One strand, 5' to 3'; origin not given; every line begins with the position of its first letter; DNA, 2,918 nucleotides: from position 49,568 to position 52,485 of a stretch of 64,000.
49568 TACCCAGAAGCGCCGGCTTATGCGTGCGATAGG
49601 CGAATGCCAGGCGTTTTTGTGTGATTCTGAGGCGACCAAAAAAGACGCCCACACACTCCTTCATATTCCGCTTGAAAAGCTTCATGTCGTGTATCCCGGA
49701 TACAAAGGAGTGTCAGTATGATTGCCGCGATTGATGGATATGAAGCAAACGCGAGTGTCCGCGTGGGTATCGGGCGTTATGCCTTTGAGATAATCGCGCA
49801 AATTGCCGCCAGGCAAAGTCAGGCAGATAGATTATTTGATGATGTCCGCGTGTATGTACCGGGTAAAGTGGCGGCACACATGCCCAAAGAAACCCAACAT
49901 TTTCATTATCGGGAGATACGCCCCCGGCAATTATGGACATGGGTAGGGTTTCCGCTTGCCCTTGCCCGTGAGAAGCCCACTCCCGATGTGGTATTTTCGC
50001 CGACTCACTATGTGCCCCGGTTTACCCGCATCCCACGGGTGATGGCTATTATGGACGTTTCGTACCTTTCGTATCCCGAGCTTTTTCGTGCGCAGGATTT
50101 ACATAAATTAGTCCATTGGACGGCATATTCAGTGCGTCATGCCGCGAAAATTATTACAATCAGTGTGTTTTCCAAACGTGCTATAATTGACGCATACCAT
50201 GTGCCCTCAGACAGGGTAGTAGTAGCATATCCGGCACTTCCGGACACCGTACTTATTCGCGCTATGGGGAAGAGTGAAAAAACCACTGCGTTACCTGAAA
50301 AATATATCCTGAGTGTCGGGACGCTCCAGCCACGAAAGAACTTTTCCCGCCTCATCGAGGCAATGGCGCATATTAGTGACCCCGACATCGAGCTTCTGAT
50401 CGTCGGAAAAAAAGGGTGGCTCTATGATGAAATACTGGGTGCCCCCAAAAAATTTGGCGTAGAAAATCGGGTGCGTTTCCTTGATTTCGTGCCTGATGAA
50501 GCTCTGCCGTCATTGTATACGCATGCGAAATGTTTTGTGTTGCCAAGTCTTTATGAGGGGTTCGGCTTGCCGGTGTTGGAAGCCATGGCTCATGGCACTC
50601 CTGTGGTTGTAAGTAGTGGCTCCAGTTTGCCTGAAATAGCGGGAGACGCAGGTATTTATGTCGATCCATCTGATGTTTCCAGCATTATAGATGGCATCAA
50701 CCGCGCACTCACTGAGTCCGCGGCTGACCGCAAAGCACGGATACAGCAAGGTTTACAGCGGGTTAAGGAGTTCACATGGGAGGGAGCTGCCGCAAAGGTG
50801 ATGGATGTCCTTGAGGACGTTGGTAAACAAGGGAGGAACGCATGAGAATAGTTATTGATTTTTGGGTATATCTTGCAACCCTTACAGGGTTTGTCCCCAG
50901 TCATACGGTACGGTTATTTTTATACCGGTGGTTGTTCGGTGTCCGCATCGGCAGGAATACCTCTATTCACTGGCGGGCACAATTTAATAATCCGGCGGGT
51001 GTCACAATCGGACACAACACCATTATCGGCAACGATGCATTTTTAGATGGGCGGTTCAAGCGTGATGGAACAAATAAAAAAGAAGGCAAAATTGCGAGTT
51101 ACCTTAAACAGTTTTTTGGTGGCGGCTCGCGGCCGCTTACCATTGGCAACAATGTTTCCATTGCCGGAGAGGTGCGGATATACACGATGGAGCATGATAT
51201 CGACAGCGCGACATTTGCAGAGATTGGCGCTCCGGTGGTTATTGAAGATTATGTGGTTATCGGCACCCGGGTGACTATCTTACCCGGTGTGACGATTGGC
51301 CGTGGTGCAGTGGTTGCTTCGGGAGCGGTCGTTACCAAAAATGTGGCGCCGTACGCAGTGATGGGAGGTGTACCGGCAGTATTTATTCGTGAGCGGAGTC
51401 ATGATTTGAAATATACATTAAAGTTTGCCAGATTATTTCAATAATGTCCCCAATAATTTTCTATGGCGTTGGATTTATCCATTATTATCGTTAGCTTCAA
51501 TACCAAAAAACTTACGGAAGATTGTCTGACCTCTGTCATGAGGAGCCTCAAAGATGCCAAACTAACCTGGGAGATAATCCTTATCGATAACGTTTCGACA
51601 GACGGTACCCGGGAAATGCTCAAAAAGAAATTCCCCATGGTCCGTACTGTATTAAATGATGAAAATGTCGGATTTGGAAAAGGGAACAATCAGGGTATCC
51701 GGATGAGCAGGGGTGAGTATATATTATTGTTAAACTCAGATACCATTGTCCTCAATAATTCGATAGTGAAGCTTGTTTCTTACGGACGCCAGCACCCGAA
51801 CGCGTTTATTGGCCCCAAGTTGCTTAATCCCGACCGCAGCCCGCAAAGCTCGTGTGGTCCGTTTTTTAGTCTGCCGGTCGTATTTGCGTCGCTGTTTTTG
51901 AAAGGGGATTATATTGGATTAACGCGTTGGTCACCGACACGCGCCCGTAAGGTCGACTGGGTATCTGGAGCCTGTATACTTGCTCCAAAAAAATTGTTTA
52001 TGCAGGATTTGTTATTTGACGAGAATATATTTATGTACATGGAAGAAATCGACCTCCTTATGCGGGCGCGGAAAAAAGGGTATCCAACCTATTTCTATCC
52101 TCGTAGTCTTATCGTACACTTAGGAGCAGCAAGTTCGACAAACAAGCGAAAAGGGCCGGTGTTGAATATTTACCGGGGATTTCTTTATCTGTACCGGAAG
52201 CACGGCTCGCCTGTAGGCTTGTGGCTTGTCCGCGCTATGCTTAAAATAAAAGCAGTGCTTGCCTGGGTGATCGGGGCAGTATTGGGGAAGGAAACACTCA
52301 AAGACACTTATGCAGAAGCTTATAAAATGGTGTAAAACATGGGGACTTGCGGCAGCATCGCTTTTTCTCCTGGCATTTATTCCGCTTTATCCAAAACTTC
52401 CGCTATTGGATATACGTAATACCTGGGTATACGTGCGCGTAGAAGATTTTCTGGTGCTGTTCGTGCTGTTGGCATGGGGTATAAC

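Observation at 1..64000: Supercluster of stacked three-component (GT2 synthase + flippase + GT-C transferase) extracytoplasmic glycosylation modules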

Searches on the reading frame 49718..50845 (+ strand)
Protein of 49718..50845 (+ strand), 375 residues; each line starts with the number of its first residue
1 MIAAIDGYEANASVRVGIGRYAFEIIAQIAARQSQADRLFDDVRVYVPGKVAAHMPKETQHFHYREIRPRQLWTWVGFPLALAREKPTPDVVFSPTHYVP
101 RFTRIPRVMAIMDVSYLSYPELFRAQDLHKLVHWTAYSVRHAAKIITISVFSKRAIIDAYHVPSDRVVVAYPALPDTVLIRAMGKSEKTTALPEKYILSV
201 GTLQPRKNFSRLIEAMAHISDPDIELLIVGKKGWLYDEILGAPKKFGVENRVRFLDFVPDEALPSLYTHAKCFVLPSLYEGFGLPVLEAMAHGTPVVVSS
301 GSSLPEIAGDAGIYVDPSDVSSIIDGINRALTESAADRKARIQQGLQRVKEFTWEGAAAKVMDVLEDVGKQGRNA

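Call 9: search_protein_families(library=pfam, proteins=[window:49718-50845:+], max_evalue=0.01)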
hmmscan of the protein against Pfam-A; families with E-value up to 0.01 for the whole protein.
window:49718-50845:+ (375 aa): 6 families
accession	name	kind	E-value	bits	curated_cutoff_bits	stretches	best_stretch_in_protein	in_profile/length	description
PF00534.26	Glycos_transf_1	-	4.6e-37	127.6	26.4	1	192-343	13-167/172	Glycosyl transferases group 1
PF13692.12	Glyco_trans_1_4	-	3.7e-31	108.7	27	1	195-332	2-141/142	Glycosyl transferases group 1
PF20706.3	GT4-conflict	-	3.9e-12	46.3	26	1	196-360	199-384/385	Family 4 Glycosyltransferase in conflict systems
PF13524.12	Glyco_trans_1_2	-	9.4e-08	32.6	25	1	210-362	3-143/144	Glycosyl transferase-like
PF13439.12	Glyco_transf_4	-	0.00014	22.4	28.5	1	17-173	3-165/170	Glycosyltransferase Family 4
PF00982.27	Glyco_transf_20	-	0.0012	18.1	32.5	1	258-362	360-468/473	Glycosyltransferase family 20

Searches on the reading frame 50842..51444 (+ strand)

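Call 9: search_protein_families(library=pfam, proteins=[window:50842-51444:+], max_evalue=0.01)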
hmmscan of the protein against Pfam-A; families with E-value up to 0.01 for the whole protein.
window:50842-51444:+ (200 aa): 3 families
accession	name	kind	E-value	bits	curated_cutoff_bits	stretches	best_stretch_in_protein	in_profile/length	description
PF00132.30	Hexapep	-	1.4e-14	53.5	27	1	132-166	2-36/36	Bacterial transferase hexapeptide (six repeats)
PF14602.12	Hexapep_2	-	2.1e-08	34.2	27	1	131-166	1-34/34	Hexapeptide repeat of succinyl-transferase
PF25084.1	LbH_EIF2B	-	8.6e-05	22.9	54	0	101-168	41-103/105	EIF2B subunit epsilon LbH domain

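Call 96: search_protein_families(library=ncbifam, proteins=[window:50842-51444:+], max_evalue=1e-10)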
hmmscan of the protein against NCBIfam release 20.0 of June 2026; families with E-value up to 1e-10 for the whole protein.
window:50842-51444:+ (200 aa): 20 families
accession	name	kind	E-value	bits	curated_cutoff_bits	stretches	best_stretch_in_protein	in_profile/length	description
NF007797.0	PRK10502.1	subfamily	4.7e-25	88.3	192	1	99-187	93-181/183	WcaF family extracellular polysaccharide biosynthesis acetyltransferase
NF007499.0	PRK10092.1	equivalog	1.3e-22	80.4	314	1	98-183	93-181/183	maltose O-acetyltransferase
NF058585.1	HptprglPActTf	PfamEq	5.2e-20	71.7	300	1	99-188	78-163/172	heptaprenylglyceryl phosphate O-acetyltransferase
TIGR03308.1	phn_thr-fam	hypoth_equivalog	5.3e-18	65.6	201.65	1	131-185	108-162/204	phosphonate metabolim protein, transferase hexapeptide repeat family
TIGR04008.1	WcaF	equivalog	2.2e-17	63.5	326.3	1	99-186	92-179/180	colanic acid biosynthesis acetyltransferase WcaF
NF007076.0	PRK09527.1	equivalog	3.4e-17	62.5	347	1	99-191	96-192/203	galactoside O-acetyltransferase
TIGR03532.1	DapD_Ac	equivalog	6.5e-17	61.9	231.75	1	130-186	159-215/231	2,3,4,5-tetrahydropyridine-2,6-dicarboxylate N-acetyltransferase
NF000490.1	chloram_CatB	equivalog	1.5e-15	57.1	350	1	124-190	104-169/210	type B chloramphenicol O-acetyltransferase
NF000101.1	stregram_VatA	exception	2e-15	57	450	1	131-188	118-175/219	streptogramin A O-acetyltransferase Vat(A)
NF000311.1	Vat_ABCDEFH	equivalog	6.3e-15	55.3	300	1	133-188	112-167/201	Vat family streptogramin A O-acetyltransferase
NF038307.1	EPS_acetyl_HpsU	equivalog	5.6e-14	52.1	305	0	99-179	92-172/178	hormogonium polysaccharide biosynthesis acetyltransferase HpsU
NF033468.1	stregram_VatI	exception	6.2e-14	52.3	415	1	132-186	113-167/208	streptogramin A O-acetyltransferase Vat(I)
NF007240.0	PRK09677.1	equivalog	7.3e-14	51.7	243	1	100-190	87-189/192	putative lipopolysaccharide biosynthesis O-acetyl transferase WbbJ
NF041874.1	EPS_EpsC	equivalog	6.2e-13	48.8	150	0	100-184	83-166/168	serine O-acetyltransferase EpsC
NF000097.1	stregram_VatC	exception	1.1e-12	48.3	425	1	134-187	121-174/212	streptogramin A O-acetyltransferase Vat(C)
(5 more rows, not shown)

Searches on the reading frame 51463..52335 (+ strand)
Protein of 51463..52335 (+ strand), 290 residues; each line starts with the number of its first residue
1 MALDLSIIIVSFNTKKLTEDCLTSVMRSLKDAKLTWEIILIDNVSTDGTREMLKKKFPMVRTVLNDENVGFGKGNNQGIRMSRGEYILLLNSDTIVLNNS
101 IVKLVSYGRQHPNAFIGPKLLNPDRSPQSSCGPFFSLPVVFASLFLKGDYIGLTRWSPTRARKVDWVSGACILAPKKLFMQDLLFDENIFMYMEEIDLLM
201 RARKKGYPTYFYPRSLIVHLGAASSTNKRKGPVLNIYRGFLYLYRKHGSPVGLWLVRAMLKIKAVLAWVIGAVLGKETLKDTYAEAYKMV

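Call 9: search_protein_families(library=pfam, proteins=[window:51463-52335:+], max_evalue=0.01)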
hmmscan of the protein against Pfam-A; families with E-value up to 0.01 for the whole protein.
window:51463-52335:+ (290 aa): 3 families
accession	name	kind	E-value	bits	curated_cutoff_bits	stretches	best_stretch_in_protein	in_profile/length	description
PF00535.33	Glycos_transf_2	-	7.6e-23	81.7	23.3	1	6-118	1-113/168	Glycosyl transferase family 2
PF13641.12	Glyco_tranf_2_3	-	1.9e-13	51.4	27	1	5-223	3-215/230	Glycosyltransferase like family 2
PF23291.1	KOW4_SPT5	-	0.003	17.8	27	1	227-247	23-43/55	Transcription elongation factor SPT5, fourth KOW domain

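Call 12: search_protein_families(library=ncbifam, proteins=[window:51463-52335:+], max_evalue=0.001)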
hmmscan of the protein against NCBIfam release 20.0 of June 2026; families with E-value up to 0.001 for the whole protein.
window:51463-52335:+ (290 aa): 20 families
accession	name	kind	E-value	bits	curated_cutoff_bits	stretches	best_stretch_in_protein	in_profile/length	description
NF047683.1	TeichurnBiosyTuaG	equivalog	2.5e-13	50.3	400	1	5-115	8-118/252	teichuronic acid biosynthesis protein TuaG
NF038302.1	EPS_HpsE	equivalog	1.3e-12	47.3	300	1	3-114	1-117/307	hormogonium polysaccharide biosynthesis glycosyltransferase HpsE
NF041875.1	EPS_EpsD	equivalog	2.3e-11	43.7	370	1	5-223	1-210/325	exopolysaccharide biosynthesis glycosyltransferase EpsD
NF007482.0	PRK10073.1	equivalog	4.6e-11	42.3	423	1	4-103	7-105/334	glycosyltransferase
TIGR04009.1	wcaE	equivalog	2.9e-10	39.8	369.2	1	5-117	3-117/248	colanic acid biosynthesis glycosyltransferase WcaE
TIGR04283.1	glyco_like_mftF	equivalog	5e-10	39.3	182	1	5-103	1-92/221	TIGR04283 family arsenosugar biosynthesis glycosyltransferase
TIGR03111.1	glyc2_xrt_Gpos1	hypoth_equivalog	1.7e-09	37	363.95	1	5-109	51-157/439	TIGR03111 family XrtG-associated glycosyltransferase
TIGR03937.1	PgaC_IcaA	equivalog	2.2e-09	36.8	422.3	1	5-216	47-247/407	poly-beta-1,6-N-acetyl-D-glucosamine synthase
NF050050.1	ProtGlycPglI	equivalog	3.3e-09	36.5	500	1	5-107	4-107/306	GalNAc(5)-diNAcBac-PP-undecaprenol beta-1,3-glucosyltransferase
TIGR01556.1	rhamnosyltran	subfamily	1.2e-08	34.5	200.55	1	22-236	10-217/281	rhamnosyltransferase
TIGR03965.1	mycofact_glyco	equivalog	2.8e-08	33.1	280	1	5-219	76-280/467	mycofactocin biosynthesis glycosyltransferase MftF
NF053739.1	GlytfEpsEBac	equivalog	2.4e-07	30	450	1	5-112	3-111/265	glycosyltransferase EpsE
TIGR04195.1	S_glycosyl_SunS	equivalog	1.3e-06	27.5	350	1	9-99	63-147/421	SunS family peptide S-glycosyltransferase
NF038299.1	EPS_HpsN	equivalog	2.9e-06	26.5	425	1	5-223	3-224/317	hormogonium polysaccharide biosynthesis glycosyltransferase HpsN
NF007453.0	PRK10018.1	equivalog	1.2e-05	25.1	382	1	5-110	8-113/280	colanic acid biosynthesis glycosyltransferase WcaA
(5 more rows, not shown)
